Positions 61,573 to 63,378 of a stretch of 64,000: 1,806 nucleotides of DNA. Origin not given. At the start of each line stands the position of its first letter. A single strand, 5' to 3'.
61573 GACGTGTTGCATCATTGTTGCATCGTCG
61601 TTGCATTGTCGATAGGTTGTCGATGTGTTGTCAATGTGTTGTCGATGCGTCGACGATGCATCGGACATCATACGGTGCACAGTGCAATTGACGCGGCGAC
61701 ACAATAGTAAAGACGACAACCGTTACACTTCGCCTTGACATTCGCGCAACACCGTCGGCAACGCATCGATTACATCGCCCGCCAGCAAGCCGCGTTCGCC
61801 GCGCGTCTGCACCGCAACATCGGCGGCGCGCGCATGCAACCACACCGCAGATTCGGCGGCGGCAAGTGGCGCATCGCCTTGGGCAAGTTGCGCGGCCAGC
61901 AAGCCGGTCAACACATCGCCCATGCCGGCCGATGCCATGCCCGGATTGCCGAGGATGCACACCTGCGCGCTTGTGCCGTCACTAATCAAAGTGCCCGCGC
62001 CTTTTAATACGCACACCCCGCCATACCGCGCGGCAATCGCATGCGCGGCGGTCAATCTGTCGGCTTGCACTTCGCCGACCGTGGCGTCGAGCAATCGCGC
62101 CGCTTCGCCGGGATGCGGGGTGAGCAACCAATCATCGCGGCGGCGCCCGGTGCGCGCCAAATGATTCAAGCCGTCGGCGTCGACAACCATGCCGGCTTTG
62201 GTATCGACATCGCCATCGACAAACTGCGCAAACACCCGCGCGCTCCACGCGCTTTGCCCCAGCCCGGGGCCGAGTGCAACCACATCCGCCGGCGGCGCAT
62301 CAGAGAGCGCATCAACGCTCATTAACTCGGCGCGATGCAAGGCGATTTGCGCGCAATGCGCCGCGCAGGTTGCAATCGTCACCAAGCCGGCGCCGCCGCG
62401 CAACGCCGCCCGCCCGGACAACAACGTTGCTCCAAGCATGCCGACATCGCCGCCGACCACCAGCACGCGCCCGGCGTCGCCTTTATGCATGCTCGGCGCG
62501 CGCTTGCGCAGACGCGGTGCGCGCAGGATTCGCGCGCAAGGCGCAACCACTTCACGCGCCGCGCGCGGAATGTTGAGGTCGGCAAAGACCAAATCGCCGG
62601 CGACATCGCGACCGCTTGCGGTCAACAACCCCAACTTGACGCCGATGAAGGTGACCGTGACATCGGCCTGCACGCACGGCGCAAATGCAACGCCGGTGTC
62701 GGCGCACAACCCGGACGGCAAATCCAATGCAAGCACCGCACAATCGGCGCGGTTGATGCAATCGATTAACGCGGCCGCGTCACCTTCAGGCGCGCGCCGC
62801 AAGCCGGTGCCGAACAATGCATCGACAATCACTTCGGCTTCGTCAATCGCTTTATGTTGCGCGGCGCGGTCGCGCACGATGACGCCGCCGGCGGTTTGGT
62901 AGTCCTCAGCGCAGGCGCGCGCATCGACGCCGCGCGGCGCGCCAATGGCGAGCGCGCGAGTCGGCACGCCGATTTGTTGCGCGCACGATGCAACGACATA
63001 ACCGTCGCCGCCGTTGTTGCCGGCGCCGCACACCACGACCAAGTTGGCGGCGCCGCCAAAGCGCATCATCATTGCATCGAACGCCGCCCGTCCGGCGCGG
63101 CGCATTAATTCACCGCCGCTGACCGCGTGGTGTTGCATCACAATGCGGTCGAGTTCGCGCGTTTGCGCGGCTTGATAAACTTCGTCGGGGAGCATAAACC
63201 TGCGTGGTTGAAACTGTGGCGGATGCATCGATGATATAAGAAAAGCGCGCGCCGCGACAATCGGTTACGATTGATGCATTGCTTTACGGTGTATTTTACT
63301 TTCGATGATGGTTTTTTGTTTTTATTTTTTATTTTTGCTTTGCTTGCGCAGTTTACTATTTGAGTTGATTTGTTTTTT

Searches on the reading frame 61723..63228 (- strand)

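Call 67: search_protein_families(library=pfam, proteins=[window:61723-63228:-], max_evalue=0.001)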
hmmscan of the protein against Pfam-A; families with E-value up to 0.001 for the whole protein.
window:61723-63228:- (501 aa): 3 families
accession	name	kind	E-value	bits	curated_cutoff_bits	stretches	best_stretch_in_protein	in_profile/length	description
PF01256.23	Carb_kinase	-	1.7e-49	168.9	27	1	255-491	1-241/242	NAD(P)H-hydrate dehydratase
PF03853.21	YjeF_N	-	3.1e-38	131.8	24.9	1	40-200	3-169/169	YjeF-related protein N-terminus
PF02110.20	HK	-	2.6e-07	30.7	27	1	378-494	129-245/247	Hydroxyethylthiazole kinase family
